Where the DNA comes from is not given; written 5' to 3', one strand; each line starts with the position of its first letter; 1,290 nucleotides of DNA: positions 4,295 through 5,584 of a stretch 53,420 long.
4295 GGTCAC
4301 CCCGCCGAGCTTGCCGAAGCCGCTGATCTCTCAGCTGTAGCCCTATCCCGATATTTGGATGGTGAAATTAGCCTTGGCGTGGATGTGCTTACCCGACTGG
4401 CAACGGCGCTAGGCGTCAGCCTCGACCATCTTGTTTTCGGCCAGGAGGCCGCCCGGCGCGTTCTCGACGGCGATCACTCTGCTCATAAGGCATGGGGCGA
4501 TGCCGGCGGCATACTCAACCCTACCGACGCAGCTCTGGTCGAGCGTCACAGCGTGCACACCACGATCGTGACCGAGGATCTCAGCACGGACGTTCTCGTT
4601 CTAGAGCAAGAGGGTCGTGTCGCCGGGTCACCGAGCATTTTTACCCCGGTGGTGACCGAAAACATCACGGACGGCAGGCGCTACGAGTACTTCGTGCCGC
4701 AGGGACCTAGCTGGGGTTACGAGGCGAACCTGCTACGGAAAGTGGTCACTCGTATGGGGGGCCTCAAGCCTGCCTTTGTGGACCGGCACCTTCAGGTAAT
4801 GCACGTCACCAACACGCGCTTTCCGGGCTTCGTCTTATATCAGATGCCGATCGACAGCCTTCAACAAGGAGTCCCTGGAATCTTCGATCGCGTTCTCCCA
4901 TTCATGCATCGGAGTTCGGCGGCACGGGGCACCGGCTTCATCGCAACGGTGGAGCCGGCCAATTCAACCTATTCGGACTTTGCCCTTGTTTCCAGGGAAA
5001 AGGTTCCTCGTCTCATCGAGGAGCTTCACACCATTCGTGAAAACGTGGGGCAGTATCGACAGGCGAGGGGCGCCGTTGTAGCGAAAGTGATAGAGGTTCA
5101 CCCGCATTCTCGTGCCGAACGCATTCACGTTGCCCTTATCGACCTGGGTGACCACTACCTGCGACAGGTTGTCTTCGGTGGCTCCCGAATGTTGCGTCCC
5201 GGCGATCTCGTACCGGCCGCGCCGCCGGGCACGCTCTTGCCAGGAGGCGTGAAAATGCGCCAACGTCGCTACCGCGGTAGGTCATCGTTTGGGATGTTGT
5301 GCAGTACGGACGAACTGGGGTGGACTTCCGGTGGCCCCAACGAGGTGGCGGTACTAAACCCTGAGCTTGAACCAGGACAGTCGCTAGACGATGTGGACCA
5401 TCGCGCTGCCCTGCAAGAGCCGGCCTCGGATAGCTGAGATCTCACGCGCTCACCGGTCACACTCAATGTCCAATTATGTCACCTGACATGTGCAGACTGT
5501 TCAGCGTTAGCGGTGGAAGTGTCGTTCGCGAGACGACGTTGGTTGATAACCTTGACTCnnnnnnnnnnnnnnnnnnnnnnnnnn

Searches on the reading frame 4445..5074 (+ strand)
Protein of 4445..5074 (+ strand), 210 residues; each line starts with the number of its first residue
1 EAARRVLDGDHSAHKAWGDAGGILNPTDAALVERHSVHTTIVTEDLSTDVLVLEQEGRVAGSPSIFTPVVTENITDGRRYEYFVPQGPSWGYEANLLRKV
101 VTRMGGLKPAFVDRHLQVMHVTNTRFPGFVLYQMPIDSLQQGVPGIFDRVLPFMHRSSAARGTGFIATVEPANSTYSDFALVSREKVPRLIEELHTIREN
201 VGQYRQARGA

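Call 32: search_protein_representatives(protein=window:4445-5074:+)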
Query: 210 residues. Proteins with E-value up to 0.001 (for the whole library): 39; up to 1e-10: 14; up to 1e-30: 2. The best 39 are listed.
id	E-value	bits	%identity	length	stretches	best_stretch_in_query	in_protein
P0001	4.2e-136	467.4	100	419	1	1-210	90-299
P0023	7.4e-31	123.7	38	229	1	18-200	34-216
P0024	1.4e-29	119.5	35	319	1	21-200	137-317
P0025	5.1e-29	117.7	36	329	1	20-200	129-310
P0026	3.5e-28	115.0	37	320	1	18-200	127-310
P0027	7.0e-27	110.7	39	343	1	20-200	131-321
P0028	5.0e-22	94.8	33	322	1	20-199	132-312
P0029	2.0e-20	89.7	31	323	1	17-194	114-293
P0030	5.2e-17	78.5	48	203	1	17-110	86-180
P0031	4.8e-16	75.3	33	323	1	27-197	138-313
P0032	9.2e-14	67.9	28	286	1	12-204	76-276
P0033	1.2e-12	64.2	53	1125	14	154-172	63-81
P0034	5.8e-12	62.0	37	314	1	29-135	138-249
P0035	4.3e-11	59.2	33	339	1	14-199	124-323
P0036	9.7e-10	54.7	33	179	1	38-182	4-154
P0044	6.5e-06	42.2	33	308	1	19-162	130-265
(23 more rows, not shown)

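Call 56: find_encoding_contigs(protein=P0044, flank=5000, max_places=3)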
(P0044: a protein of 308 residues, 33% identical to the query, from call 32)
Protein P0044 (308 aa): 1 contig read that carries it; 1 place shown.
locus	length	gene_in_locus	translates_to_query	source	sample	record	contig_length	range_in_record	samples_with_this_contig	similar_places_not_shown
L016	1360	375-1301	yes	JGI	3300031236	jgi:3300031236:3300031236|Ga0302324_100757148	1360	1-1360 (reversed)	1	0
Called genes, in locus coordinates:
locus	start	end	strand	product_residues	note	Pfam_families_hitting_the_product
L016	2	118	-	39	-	?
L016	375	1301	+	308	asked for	PF13560:HTH_31 (weak), PF01381:HTH_3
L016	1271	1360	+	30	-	?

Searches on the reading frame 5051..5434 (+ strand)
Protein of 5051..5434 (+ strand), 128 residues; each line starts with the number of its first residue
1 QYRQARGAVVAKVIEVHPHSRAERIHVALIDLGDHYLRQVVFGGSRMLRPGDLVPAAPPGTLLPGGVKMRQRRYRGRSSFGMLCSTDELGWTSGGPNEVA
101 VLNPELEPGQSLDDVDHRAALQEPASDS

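Call 49: find_related_loci(query=A4, collection=genome_contigs, flank=6000)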
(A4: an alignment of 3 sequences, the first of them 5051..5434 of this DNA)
Query A4 (128 aa) in genome_contigs; peptide patterns used: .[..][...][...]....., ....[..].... (x = any residue, [..] = any of these).
320 stretches matched a pattern; 4 encode a relative of the query (tblastn E <= 1e-3); 4 distinct loci.
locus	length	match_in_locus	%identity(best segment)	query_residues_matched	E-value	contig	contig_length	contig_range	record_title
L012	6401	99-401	61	18-115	7e-37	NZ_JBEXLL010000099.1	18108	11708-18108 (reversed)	Nocardia sp. NPDC004568 NPDC004568_151_A2.ctg-0099, whole genome shotgun sequence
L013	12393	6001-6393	48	2-125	3e-32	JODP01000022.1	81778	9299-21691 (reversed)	Kineosporia aurantiaca JCM 3230 strain NRRL B-16913 contig22.1, whole genome shotgun sequence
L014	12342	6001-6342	64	2-115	1e-46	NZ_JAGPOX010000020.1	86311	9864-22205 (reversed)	Nocardia alni strain ncl2 NODE_20_length_86311_cov_9.79646, whole genome shotgun sequence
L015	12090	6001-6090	53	50-81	9e-6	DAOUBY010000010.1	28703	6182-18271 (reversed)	MAG TPA_asm: Anaerolineales bacterium isolate H71_757 k91_999912, whole genome shotgun sequence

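Call 55: search_protein_families(library=pfam, proteins=[L013:6004-6459:+, L014:5908-6480:+, L014:6571-7458:+, L014:3514-4713:-, L013:7778-8290:+], max_evalue=0.01)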
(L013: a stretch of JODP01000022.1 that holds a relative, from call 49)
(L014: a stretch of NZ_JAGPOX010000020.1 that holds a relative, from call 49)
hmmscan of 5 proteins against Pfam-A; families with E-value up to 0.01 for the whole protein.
L013:6004-6459:+ (151 aa): 1 family
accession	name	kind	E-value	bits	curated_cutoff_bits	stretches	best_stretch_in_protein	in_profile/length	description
PF01588.26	tRNA_bind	-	2.1e-06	28.2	27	1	6-106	1-86/96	Putative tRNA binding domain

L014:5908-6480:+ (190 aa): 1 family
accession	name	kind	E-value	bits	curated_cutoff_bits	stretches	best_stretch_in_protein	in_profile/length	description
PF01588.26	tRNA_bind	-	2.7e-11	43.8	27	1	38-139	1-94/96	Putative tRNA binding domain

L014:6571-7458:+ (295 aa): 1 family
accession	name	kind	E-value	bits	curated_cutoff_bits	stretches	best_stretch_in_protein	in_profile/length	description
PF01234.23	NNMT_PNMT_TEMT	-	1.6e-29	103.3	25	1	56-291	18-257/261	NNMT/PNMT/TEMT family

L014:3514-4713:- (399 aa): 1 family
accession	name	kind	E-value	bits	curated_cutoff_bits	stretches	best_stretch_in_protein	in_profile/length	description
PF01266.30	DAO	-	1.3e-12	48.3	27.9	1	27-367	2-345/353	FAD dependent oxidoreductase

L013:7778-8290:+ (170 aa): 1 family
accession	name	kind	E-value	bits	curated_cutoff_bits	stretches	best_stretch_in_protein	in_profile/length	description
PF09339.16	HTH_IclR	-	0.00025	21.2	22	0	79-99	8-28/52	IclR helix-turn-helix domain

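Call 62: find_related_loci(query=A5, collection=metagenome_contigs, flank=5000)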
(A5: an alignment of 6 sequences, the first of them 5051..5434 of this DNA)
Query A5 (128 aa) in metagenome_contigs; peptide patterns used: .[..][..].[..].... (x = any residue, [..] = any of these).
600 stretches matched a pattern (row limit reached: there are more); 3 encode a relative of the query (tblastn E <= 1e-3); 3 distinct loci.
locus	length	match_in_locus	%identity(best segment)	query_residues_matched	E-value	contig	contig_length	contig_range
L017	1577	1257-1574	66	1-106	1e-43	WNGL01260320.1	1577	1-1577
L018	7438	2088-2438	53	7-115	4e-29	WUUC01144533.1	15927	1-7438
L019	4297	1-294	57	24-117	9e-29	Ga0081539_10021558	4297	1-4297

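Call 66: find_homologous_proteins(query=A5, max_evalue=1e-8)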
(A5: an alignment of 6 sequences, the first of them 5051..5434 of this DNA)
Query A5 (6 sequences) (128 aa, profile of the alignment): 369 proteins with E <= 1e-8 among 8000 candidates; the best 120 are listed.
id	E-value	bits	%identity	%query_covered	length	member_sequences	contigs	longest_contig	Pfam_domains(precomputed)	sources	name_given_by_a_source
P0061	1.5e-58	214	64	89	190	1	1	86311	PF01588.27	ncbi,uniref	ncbi:hypothetical protein [Nocardia alni]|uniref:hypothetical protein n=1 Tax=Nocardia alni TaxID=28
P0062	3.5e-52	193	66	84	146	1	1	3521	PF01588.27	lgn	-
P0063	5.3e-51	189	65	88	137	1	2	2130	PF01588.27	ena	-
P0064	1.2e-48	182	63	86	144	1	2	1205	PF01588.27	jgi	jgi:tRNA-binding EMAP/Myf-like protein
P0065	3.0e-46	174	61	86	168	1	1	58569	PF01588.27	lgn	-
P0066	7.0e-46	173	49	91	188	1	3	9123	-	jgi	jgi:tRNA-binding EMAP/Myf-like protein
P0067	8.1e-46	173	58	97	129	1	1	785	PF01588.27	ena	-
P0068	2.8e-45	171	50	93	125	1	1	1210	PF01588.27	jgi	jgi:phenylalanyl-tRNA synthetase beta chain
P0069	3.0e-45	171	61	88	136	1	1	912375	PF01588.27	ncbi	ncbi:hypothetical protein [Nocardia heshunensis]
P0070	1.4e-44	169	56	95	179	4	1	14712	PF01588.27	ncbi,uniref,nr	ncbi:hypothetical protein [Nocardia wallacei]|uniref:hypothetical protein n=1 Tax=Nocardia wallacei 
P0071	1.7e-44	168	61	88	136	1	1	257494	PF01588.27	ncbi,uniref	ncbi:hypothetical protein ACFXHA_37790 [Nocardia sp. NPDC059240]|uniref:hypothetical protein n=1 Tax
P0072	7.1e-43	163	56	88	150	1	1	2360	PF01588.27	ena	-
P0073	7.1e-43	163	58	88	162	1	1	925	PF01588.27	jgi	jgi:tRNA-binding EMAP/Myf-like protein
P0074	1.1e-42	163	58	95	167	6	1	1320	PF01588.27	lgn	-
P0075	9.2e-42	160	60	85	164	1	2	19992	PF01588.27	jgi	jgi:tRNA-binding EMAP/Myf-like protein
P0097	1.5e-37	146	56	84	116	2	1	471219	PF01588.27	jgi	jgi:phenylalanyl-tRNA synthetase beta chain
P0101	2.3e-37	145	49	86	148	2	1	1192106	PF01588.27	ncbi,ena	-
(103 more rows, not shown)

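Call 67: find_encoding_contigs(protein=P0101, flank=5000, max_places=3)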
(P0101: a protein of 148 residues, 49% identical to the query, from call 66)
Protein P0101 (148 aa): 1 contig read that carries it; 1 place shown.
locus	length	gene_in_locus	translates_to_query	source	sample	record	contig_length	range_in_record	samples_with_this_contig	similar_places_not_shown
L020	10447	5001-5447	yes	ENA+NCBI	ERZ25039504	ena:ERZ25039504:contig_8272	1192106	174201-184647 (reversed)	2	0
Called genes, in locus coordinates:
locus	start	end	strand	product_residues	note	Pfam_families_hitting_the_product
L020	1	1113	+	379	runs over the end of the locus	PF01663:Phosphodiest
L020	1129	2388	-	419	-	-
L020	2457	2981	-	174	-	PF00691:OmpA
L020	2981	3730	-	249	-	-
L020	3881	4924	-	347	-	-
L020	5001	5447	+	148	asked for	PF01588:tRNA_bind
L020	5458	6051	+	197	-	PF00583:Acetyltransf_1 (faint), PF13508:Acetyltransf_7 (weak)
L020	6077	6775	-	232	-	PF02633:Creatininase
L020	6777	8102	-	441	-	PF00724:Oxidored_FMN, PF00890:FAD_binding_2 (weak), PF01266:DAO (weak), PF01494:FAD_binding_3 (weak), PF03486:HI0933_like (weak), PF07992:Pyr_redox_2, PF12831:FAD_oxidored (weak), PF13450:NAD_binding_8, +2 more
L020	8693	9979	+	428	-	-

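Call 68: find_encoding_contigs(protein=P0097, flank=5000, max_places=3)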
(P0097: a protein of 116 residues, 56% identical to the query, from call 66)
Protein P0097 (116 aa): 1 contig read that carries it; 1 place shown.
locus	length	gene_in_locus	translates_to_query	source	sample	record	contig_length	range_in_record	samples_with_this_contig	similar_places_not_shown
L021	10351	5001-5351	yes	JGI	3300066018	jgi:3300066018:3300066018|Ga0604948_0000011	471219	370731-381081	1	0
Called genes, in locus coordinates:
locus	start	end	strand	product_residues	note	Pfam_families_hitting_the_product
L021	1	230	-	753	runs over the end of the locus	PF00990:GGDEF, PF00563:EAL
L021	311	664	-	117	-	-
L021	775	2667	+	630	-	PF12161:HsdM_N, PF02384:N6_Mtase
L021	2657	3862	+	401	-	PF01420:Methylase_S (weak)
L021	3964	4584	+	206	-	-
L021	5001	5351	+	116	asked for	PF01588:tRNA_bind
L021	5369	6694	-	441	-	PF13243:SQHop_cyclase_C (faint)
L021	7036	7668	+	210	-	PF00300:His_Phos_1 (faint)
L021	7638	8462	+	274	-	-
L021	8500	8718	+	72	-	-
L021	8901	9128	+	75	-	-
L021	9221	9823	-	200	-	-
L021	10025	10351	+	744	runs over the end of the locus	PF02861:Clp_N, PF13191:AAA_16 (faint), PF00004:AAA, PF17871:AAA_lid_9, PF00004:AAA (weak), PF07724:AAA_2, PF07728:AAA_5, PF10431:ClpB_D2-small, +4 more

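Call 79: search_protein_families(library=padloc, proteins=[L018:263-1075:-, L020:5458-6051:+, L013:6004-6459:+, L014:4943-5911:+, L018:964-2007:+], max_evalue=0.01)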
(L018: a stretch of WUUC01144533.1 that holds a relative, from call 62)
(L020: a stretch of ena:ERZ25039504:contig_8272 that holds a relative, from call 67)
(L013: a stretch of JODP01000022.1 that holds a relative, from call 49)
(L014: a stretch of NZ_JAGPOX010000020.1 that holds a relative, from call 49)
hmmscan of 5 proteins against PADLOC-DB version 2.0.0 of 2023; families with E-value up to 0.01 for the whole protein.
L018:263-1075:- (270 aa): 4 families
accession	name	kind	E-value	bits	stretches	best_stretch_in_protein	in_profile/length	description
PDLC00420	ThsB1|ThsB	-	7.3e-37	125.2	1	124-263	3-143/319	TIR-like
PDLC00434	ThsB1|ThsB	-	3.6e-07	27.6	1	117-206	133-220/396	TIR-like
PDLC05062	PDC-S66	-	5.9e-05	20.6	1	116-217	142-241/282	-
PDLC00417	ThsB1|ThsB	-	0.007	13.9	1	124-216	168-259/303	TIR-like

L020:5458-6051:+ (197 aa): 0 families

L013:6004-6459:+ (151 aa): 0 families

L014:4943-5911:+ (322 aa): 9 families
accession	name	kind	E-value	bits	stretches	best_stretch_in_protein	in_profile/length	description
PDLC03955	RmrA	-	2.8e-06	24.8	1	22-77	35-90/371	-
PDLC03945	RmrA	-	4.9e-05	20.7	1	22-154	17-146/394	-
PDLC02926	HTH_VI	-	7.9e-05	20.8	1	23-70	17-64/92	-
PDLC03954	RmrA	-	0.00031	17.8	1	24-127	27-129/380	-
PDLC04142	capH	-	0.00085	18.4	1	10-70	11-68/103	capH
PDLC03948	RmrA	-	0.0035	14.3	1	12-68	12-69/397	-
PDLC04775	PDC-M69A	-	0.0036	15.8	1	24-70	24-70/113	-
PDLC03947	RmrA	-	0.0049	13.7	1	24-114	28-113/383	-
PDLC03944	RmrA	-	0.0053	13.9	1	24-79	23-78/384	-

L018:964-2007:+ (347 aa): 4 families
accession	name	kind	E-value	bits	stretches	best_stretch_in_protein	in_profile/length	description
PDLC03955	RmrA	-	3e-06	24.7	1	70-161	39-122/371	-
PDLC03945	RmrA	-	0.00026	18.3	1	67-116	18-67/394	-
PDLC03954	RmrA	-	0.0015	15.6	1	70-115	29-74/380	-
PDLC04142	capH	-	0.0024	16.9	1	80-137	35-76/103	capH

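Call 80: search_protein_families(library=ncbifam, proteins=[L020:5458-6051:+, L013:6004-6459:+, L014:4943-5911:+, L018:263-1075:-], max_evalue=0.01)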
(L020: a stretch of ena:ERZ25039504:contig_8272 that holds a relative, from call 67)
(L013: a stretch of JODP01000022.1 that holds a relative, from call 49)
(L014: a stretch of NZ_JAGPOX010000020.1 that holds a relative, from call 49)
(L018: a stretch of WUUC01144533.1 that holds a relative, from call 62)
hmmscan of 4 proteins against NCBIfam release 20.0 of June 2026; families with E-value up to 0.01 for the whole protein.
L020:5458-6051:+ (197 aa): 0 families

L013:6004-6459:+ (151 aa): 2 families
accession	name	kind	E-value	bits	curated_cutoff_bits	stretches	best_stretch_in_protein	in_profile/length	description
TIGR00472.1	pheT_bact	equivalog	8e-14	50.8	402.65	1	4-117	43-150/798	phenylalanine--tRNA ligase subunit beta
NF045760.1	YtpR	equivalog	7.4e-09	35.7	100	1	5-100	82-167/185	YtpR family tRNA-binding protein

L014:4943-5911:+ (322 aa): 4 families
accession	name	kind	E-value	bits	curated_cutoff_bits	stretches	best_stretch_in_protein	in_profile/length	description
NF041951.1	phage_RstR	subfamily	4.3e-08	33.4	80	1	24-72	19-67/108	RstR family transcriptional repressor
NF052239.1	antitox_spr1629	equivalog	6.2e-05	22.3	335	1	22-86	17-79/377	spr1629 family repressor/antitoxin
NF010465.0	PRK13890.1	equivalog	0.00066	19.8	96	1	10-109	10-107/121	conjugal transfer protein TrbA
NF006328.0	PRK08558.1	equivalog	0.0017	18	184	1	24-149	27-153/238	adenine phosphoribosyltransferase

L018:263-1075:- (270 aa): 3 families
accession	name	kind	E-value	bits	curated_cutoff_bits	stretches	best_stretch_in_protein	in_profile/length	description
NF058526.1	Thoeris_type3_ThcB4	equivalog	7.6e-07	28.3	220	1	117-205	122-208/375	Thoeris type III anti-phage system protein ThcB4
NF040588.1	FxsC_Nterm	equivalog_domain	0.0032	17.4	130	0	157-216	50-116/182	TIR-like protein FxsC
NF042941.1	Retron_TIR_antiphage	equivalog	0.0035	16.2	600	1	121-220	338-435/464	TIR domain-containing anti-phage reverse transcriptase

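Call 92: find_related_loci(query=A5, collection=viral_contigs, flank=5000)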
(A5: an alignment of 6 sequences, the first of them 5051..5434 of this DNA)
Query A5 (128 aa) in viral_contigs; peptide patterns used: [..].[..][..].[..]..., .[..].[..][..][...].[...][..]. (x = any residue, [..] = any of these).
52 stretches matched a pattern, but none encodes a relative of the query by tblastn (E <= 1e-3).
